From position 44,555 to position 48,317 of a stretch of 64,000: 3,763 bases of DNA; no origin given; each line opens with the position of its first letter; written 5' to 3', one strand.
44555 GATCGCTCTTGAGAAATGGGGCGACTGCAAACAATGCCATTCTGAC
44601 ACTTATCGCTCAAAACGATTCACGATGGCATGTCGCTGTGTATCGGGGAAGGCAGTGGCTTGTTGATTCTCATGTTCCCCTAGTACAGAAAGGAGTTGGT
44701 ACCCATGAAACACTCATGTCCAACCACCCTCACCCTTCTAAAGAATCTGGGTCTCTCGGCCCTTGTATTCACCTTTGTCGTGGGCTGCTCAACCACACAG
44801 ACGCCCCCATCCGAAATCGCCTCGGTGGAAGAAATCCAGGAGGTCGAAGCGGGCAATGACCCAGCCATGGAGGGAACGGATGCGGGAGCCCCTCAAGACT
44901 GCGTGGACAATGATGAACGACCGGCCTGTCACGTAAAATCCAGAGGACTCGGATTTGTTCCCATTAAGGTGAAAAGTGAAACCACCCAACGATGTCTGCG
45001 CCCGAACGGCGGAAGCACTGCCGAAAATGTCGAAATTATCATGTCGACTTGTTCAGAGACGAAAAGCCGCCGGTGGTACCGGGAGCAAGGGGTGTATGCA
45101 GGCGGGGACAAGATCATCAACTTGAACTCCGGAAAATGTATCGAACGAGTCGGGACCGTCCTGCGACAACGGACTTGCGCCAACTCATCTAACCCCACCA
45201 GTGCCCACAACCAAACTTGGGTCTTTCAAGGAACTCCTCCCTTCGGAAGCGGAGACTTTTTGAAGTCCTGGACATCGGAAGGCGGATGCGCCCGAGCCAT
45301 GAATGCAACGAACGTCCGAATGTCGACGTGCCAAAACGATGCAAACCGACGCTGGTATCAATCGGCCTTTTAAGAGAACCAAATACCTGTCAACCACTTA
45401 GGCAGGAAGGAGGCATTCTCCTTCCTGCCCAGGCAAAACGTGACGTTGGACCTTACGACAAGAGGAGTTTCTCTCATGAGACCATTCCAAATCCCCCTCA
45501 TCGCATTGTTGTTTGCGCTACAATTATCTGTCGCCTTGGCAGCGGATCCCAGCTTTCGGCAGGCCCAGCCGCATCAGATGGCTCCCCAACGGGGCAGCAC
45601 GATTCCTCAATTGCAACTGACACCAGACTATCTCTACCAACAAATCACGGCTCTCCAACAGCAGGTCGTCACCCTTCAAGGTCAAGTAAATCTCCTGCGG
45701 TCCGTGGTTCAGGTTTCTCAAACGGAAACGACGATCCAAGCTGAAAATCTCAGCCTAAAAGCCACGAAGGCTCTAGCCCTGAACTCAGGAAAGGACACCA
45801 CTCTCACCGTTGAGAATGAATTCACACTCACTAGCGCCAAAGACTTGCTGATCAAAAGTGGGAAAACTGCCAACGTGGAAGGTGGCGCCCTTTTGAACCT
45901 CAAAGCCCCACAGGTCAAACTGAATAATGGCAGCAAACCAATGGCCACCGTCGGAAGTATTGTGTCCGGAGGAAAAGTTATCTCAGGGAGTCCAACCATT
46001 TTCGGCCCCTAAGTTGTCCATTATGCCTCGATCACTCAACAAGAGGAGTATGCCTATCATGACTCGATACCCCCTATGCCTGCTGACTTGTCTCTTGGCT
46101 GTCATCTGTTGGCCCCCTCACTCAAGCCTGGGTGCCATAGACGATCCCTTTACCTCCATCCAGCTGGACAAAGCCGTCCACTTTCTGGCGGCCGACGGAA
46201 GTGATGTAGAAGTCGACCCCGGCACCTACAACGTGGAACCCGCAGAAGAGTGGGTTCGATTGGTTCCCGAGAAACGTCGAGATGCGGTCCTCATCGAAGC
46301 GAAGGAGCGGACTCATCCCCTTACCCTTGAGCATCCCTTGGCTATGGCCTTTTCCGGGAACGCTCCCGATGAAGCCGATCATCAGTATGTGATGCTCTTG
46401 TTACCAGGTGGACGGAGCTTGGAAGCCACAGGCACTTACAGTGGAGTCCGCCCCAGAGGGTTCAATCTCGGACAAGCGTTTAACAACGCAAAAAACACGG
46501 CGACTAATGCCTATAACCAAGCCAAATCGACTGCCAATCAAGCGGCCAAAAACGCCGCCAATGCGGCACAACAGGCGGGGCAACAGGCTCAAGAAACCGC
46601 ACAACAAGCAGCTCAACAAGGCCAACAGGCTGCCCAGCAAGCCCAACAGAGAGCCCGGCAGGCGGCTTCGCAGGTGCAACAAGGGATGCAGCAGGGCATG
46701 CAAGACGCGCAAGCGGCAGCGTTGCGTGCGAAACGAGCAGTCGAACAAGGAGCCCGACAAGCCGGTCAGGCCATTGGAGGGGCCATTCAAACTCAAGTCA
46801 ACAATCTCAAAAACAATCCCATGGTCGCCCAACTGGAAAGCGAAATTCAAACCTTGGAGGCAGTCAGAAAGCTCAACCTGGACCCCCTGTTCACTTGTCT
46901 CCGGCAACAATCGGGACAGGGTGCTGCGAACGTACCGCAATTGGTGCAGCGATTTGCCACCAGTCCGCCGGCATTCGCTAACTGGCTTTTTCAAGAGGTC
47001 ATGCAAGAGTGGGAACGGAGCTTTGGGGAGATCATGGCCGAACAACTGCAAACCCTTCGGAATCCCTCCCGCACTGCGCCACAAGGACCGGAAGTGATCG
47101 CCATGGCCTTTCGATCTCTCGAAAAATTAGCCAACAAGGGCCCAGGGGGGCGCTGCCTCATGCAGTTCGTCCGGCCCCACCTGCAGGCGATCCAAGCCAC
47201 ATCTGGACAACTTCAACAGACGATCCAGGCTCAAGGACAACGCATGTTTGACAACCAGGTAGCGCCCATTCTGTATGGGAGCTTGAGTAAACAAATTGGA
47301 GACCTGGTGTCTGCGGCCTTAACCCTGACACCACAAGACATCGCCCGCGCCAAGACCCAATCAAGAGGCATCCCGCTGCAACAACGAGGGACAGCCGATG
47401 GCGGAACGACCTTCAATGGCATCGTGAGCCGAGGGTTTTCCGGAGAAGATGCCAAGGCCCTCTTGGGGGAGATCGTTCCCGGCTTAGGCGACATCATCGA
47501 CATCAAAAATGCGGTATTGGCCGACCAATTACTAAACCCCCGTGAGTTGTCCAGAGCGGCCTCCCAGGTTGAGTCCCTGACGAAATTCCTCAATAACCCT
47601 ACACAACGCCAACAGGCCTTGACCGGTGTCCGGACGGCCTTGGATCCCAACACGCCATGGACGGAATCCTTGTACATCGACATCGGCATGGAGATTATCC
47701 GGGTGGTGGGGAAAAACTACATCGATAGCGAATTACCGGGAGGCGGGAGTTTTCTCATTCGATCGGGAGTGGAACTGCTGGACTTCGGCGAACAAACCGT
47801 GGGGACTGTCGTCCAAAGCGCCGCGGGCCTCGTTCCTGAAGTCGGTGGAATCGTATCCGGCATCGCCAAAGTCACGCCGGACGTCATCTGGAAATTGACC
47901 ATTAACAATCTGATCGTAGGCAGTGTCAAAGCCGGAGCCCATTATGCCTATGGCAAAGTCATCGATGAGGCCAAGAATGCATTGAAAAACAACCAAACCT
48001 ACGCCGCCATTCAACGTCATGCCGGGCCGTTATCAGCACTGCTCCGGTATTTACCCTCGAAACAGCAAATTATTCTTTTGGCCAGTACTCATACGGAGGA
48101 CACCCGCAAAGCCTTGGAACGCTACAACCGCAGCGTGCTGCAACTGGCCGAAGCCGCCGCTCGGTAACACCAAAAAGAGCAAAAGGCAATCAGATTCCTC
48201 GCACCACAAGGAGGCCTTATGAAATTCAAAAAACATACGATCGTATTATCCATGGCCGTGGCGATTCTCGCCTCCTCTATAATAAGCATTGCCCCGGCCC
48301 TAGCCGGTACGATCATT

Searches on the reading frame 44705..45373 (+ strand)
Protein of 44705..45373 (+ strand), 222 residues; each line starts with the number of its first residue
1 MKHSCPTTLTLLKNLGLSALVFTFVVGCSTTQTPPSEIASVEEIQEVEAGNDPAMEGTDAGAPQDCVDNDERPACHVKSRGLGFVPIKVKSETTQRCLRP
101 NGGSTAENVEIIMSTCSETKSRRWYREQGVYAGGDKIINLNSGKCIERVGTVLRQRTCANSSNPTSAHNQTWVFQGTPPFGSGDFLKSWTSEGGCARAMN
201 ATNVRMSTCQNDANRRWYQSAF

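Call 20: search_protein_families(library=pfam, max_evalue=0.001, proteins=[window:44705-45373:+])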
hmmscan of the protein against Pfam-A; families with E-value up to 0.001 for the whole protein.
window:44705-45373:+ (222 aa): 2 families
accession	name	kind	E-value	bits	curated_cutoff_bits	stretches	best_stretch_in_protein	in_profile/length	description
PF00652.28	Ricin_B_lectin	-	2.8e-07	31.2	29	0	137-218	5-83/126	Ricin-type beta-trefoil lectin domain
PF14200.12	RicinB_lectin_2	-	9.1e-06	26.7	25.6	0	88-146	16-73/89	Ricin-type beta-trefoil lectin domain-like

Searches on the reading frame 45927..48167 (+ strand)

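Call 7: search_protein_families(library=pfam, max_evalue=0.01, proteins=[window:45927-48167:+])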
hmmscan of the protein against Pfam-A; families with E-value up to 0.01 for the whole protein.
window:45927-48167:+ (746 aa): 0 families

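Call 9: search_protein_families(library=ncbifam, max_evalue=0.1, proteins=[window:45927-48167:+])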
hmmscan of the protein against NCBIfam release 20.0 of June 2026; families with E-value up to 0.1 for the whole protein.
window:45927-48167:+ (746 aa): 3 families
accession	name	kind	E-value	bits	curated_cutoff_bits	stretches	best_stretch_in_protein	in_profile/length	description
NF005844.0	PRK07764.1-3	equivalog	0.027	13.2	964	1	181-288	381-494/841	DNA polymerase III subunit gamma and tau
TIGR03275.1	methan_mark_8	hypoth_equivalog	0.031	13.5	232.7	1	623-668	98-145/259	methanogenesis marker 8 protein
TIGR04527.1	mycoplas_twoTM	subfamily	0.07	12.8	125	1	188-343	34-170/248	MG_279/MG_280 family protein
